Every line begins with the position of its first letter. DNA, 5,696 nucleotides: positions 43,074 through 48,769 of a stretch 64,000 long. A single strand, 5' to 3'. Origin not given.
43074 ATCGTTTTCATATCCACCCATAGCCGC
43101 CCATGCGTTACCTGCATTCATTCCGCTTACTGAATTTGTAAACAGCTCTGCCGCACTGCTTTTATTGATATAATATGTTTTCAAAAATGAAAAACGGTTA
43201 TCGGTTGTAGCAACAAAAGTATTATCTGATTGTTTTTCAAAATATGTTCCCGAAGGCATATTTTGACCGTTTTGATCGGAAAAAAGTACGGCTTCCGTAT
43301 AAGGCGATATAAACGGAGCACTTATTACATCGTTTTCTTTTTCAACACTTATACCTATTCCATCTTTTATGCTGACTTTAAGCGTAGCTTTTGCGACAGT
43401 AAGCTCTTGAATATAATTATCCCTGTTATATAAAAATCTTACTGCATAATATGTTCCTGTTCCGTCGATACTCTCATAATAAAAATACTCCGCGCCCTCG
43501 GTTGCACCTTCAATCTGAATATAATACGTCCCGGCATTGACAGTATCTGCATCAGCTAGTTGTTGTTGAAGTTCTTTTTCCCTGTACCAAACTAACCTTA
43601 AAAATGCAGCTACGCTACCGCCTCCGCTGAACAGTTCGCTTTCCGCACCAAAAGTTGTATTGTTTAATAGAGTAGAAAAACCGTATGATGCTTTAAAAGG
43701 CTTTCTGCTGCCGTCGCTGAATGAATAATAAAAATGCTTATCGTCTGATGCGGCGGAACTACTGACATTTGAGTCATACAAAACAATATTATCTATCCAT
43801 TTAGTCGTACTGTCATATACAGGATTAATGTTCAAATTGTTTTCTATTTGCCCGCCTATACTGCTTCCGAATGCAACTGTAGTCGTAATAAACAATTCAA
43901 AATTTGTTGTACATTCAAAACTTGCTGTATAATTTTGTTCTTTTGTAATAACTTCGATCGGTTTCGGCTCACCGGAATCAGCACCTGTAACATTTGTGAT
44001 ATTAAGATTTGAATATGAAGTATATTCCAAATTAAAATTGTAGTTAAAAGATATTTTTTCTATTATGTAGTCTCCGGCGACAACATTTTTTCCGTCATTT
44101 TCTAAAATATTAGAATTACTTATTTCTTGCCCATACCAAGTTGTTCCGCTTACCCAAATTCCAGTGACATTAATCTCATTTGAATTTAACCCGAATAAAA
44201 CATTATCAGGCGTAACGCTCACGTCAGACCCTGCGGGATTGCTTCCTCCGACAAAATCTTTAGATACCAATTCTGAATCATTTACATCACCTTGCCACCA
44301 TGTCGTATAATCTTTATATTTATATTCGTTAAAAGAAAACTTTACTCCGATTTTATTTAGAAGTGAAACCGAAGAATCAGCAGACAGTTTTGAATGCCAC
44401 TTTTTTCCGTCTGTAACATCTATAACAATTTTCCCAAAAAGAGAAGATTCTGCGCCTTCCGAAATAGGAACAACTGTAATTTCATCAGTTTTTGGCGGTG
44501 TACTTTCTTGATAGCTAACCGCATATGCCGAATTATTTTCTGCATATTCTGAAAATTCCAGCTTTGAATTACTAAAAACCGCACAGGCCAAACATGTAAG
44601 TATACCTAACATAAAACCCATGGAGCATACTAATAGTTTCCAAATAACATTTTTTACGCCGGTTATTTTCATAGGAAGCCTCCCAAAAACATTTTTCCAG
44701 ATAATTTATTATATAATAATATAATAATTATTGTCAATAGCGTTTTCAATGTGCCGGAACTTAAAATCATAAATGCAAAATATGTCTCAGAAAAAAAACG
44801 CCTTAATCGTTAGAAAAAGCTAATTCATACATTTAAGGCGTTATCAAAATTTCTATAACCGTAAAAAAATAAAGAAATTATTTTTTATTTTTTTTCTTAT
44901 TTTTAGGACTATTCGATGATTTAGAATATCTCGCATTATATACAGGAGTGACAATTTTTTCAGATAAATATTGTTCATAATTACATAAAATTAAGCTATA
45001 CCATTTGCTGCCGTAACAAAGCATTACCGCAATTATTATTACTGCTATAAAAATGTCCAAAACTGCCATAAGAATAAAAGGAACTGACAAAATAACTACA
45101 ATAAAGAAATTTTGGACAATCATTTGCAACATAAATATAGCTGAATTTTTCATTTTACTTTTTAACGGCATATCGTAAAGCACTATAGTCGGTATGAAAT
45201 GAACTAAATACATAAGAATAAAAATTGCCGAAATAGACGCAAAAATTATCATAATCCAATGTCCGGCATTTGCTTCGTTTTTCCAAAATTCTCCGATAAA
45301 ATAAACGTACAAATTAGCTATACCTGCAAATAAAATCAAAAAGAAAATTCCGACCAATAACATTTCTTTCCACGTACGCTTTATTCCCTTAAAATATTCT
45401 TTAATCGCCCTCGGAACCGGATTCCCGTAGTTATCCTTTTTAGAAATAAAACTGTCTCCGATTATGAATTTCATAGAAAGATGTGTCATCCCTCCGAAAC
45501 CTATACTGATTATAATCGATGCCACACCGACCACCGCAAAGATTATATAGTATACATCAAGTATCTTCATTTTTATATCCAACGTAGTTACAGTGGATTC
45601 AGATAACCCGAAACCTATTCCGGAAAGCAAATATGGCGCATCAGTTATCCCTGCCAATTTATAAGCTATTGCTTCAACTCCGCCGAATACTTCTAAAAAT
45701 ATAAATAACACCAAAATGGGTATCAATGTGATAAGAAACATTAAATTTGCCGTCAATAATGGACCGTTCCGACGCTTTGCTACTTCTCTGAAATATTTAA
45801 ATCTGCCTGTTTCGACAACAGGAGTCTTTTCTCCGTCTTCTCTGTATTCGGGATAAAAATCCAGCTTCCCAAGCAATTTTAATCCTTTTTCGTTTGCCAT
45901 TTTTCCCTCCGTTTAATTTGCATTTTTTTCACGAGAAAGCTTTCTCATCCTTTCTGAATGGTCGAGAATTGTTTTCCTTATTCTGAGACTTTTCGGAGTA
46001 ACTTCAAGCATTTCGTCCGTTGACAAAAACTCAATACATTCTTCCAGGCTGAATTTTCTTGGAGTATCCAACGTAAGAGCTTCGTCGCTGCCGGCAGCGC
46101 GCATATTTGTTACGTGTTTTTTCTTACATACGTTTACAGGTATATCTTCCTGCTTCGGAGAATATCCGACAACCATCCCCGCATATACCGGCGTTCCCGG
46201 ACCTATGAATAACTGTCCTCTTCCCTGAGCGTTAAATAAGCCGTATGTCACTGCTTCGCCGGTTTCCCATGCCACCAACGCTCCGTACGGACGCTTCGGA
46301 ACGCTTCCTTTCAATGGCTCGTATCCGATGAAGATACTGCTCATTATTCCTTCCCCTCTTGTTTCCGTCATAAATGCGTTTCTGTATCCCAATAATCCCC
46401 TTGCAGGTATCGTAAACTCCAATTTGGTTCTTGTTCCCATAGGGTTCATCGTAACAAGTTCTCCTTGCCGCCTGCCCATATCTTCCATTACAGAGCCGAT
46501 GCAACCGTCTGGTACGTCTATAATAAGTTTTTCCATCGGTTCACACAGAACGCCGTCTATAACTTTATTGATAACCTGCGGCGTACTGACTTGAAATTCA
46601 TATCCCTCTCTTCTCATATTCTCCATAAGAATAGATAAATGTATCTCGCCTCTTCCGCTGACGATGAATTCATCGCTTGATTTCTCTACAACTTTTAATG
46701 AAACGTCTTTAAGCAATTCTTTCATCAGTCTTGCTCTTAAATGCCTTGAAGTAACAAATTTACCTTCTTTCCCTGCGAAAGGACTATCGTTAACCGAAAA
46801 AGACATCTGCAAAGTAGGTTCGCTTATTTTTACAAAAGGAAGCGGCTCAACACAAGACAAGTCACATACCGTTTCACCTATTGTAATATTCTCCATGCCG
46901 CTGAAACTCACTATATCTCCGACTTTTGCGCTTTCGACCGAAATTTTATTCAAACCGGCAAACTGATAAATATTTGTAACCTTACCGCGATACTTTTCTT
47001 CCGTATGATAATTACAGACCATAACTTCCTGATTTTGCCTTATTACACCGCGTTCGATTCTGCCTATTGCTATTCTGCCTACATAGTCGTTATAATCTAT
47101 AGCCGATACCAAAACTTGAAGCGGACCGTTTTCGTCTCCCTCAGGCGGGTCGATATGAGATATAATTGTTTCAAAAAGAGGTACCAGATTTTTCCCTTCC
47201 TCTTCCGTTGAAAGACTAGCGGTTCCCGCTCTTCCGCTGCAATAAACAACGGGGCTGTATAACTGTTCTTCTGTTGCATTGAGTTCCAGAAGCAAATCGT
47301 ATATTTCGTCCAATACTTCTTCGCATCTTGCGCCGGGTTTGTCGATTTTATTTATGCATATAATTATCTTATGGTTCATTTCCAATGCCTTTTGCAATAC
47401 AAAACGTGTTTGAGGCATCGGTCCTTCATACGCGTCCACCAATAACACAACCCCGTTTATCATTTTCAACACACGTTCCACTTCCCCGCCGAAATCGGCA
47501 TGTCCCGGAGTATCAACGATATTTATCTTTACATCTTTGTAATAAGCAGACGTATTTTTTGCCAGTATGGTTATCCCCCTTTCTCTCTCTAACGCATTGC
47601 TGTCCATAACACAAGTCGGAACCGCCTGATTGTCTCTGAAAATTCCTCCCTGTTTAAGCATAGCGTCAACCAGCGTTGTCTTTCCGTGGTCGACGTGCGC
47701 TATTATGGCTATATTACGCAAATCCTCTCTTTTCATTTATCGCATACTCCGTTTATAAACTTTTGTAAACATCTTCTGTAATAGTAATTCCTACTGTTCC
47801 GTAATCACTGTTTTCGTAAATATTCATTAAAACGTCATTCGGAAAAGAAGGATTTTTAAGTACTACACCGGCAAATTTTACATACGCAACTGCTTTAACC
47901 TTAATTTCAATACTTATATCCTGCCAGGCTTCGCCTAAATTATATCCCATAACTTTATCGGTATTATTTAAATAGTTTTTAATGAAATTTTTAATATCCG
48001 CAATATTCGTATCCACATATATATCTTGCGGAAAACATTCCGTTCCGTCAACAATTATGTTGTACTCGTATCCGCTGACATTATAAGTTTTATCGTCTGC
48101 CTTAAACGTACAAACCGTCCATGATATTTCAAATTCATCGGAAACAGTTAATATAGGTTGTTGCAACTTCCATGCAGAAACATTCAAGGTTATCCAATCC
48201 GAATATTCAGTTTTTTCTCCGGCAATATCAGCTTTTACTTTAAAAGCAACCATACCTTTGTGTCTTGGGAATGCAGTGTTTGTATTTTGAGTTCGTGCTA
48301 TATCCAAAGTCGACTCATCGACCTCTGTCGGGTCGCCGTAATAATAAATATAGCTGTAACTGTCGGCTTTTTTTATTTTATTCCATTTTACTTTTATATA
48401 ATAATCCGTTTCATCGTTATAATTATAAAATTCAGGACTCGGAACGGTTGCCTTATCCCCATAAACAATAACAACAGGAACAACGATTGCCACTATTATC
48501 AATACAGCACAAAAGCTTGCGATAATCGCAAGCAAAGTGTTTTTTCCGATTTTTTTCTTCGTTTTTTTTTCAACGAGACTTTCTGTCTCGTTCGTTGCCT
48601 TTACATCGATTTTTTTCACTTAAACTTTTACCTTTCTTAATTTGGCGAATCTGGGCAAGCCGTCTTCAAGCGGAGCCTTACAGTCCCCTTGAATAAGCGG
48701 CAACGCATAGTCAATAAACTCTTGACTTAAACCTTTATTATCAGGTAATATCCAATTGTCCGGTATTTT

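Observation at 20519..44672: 24-kb locus of three co-oriented surface-protein genes (3096 aa, 402 aa, ~4485 aa) with no sortase signal or dedicated secretion genes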

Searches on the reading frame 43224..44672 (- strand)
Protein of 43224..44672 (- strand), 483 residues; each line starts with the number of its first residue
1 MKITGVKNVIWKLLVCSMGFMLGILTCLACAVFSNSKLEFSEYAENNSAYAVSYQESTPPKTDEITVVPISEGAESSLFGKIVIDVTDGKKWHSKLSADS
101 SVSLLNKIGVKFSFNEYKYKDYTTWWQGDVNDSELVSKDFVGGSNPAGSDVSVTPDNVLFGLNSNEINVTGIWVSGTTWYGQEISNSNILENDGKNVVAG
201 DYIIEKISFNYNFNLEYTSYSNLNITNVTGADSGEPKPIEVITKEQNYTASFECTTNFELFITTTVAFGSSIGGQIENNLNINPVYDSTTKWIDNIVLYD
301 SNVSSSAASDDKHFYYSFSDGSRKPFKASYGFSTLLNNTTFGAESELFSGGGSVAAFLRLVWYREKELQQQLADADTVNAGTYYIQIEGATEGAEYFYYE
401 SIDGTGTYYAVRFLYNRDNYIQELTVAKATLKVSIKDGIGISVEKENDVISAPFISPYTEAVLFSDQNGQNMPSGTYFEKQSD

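Call 26: search_protein_families(library=pfam, proteins=[window:43224-44672:-], max_evalue=1)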
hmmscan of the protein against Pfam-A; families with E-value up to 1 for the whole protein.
window:43224-44672:- (483 aa): 2 families
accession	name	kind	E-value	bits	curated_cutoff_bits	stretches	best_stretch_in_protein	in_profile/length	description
PF21275.2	Thi_PPkinase_C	-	0.072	13.4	27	1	116-133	36-53/69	Thiamin pyrophosphokinase, substrate-binding domain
PF10029.15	DUF2271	-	0.28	11.3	27.3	0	372-396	84-109/136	Predicted periplasmic protein (DUF2271)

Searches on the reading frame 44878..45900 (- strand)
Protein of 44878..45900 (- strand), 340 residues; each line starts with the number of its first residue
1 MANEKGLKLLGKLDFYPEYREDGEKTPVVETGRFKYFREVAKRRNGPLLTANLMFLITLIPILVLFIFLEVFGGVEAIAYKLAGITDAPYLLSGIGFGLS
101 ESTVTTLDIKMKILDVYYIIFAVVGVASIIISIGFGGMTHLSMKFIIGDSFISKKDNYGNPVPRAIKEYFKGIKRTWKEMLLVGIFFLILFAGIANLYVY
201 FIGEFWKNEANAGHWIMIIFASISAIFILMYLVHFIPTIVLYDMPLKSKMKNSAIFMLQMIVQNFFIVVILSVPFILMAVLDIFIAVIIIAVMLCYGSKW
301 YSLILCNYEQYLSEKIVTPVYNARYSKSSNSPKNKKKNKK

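Call 8: search_protein_families(library=pfam, proteins=[window:44878-45900:-], max_evalue=0.001)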
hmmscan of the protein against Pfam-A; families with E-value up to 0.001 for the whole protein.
window:44878-45900:- (340 aa): 0 families

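Call 29: search_protein_families(library=pfam, proteins=[window:44878-45900:-], max_evalue=1)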
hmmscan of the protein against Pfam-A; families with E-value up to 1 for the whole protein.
window:44878-45900:- (340 aa): 1 family
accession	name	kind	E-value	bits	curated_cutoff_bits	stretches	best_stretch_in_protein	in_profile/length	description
PF15797.10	DUF4706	-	0.011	16.6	27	1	294-337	22-65/108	Domain of unknown function (DUF4706)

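Call 102: search_protein_families(library=ncbifam, proteins=[window:44881-45900:-], max_evalue=1)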
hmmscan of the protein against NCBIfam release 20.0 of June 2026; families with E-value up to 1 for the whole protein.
window:44881-45900:- (340 aa): 1 family
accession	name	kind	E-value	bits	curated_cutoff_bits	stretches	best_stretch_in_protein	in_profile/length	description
NF052431.1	MusI_fam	subfamily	0.00023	21.1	160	1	164-301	55-190/194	MusI family membrane protein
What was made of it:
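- The adjacent 340-aa membrane protein only weakly resembles MusI/YesL-type proteins (call 102).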

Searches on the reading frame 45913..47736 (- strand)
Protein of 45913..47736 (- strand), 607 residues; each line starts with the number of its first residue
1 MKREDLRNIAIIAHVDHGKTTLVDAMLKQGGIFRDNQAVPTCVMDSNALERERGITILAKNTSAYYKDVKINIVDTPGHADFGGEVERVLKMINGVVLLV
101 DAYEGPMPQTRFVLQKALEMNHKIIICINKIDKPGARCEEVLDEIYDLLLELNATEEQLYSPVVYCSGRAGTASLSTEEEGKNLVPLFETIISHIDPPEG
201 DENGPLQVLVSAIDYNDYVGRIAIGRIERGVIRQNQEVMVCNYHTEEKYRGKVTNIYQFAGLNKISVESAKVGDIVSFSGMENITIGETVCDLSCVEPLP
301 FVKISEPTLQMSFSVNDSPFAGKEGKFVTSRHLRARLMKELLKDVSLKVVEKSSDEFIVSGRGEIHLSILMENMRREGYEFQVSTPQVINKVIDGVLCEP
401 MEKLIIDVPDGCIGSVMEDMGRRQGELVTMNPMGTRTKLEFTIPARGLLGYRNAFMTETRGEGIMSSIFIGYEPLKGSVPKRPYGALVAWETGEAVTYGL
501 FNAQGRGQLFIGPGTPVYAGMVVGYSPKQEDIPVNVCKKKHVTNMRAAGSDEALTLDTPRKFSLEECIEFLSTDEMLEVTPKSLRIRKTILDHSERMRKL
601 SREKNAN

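Call 8: search_protein_families(library=pfam, proteins=[window:45913-47736:-], max_evalue=0.001)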
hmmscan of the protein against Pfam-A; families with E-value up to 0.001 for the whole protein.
window:45913-47736:- (607 aa): 7 families
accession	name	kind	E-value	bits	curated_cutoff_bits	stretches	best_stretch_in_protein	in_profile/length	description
PF00009.33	GTP_EFTU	-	1.2e-54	185.3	26.5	1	5-196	2-187/188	Elongation factor Tu GTP binding domain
PF21018.2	BipA_C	-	5.3e-44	148.9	23.8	1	485-592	2-109/110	TypA/BipA C-terminal domain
PF00679.30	EFG_C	-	1.7e-22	79.7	27.9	1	396-481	1-87/89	Elongation factor G C-terminus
PF03144.31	GTP_EFTU_D2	-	8.8e-13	48.9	30.3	1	220-291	1-73/73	Elongation factor Tu domain 2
PF22042.2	EF-G_D2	-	4.5e-09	36.7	27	1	206-292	2-83/84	Elongation factor G domain 2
PF14492.12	EFG_III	-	5.3e-06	26.8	27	1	332-382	20-72/75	Elongation Factor G, domain III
PF01926.29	MMR_HSR1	-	3.8e-05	24.2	21.9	1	9-130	2-113/113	50S ribosome-binding GTPase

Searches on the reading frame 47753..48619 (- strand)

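Call 8: search_protein_families(library=pfam, proteins=[window:47753-48619:-], max_evalue=0.001)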
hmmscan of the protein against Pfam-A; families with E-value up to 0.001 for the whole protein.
window:47753-48619:- (288 aa): 0 families

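Call 29: search_protein_families(library=pfam, proteins=[window:47753-48619:-], max_evalue=1)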
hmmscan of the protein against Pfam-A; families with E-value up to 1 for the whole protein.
window:47753-48619:- (288 aa): 2 families
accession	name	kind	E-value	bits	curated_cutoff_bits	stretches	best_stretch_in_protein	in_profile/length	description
PF06024.17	Orf78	-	0.02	15.6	29.4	1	6-63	42-99/101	Orf78 (ac78)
PF25667.1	ASFV_P17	-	0.15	12.5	27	1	27-88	39-101/117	African swine fever virus minor capsid protein p17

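Call 102: search_protein_families(library=ncbifam, proteins=[window:47753-48619:-], max_evalue=1)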
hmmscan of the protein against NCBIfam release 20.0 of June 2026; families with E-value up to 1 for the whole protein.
window:47753-48619:- (288 aa): 3 families
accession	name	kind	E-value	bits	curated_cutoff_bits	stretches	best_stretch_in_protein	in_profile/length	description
NF046074.1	UpsB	equivalog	0.064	13.4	70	1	32-97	6-73/126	pilin subunit UpsB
NF042931.1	SAG1386_EF1546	equivalog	0.087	12.9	80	1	11-54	13-55/158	SAG1386/EF1546 family surface-associated protein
TIGR01477.1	RIFIN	paralog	0.18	11.5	176.95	1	9-48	289-331/356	variant surface antigen, rifin family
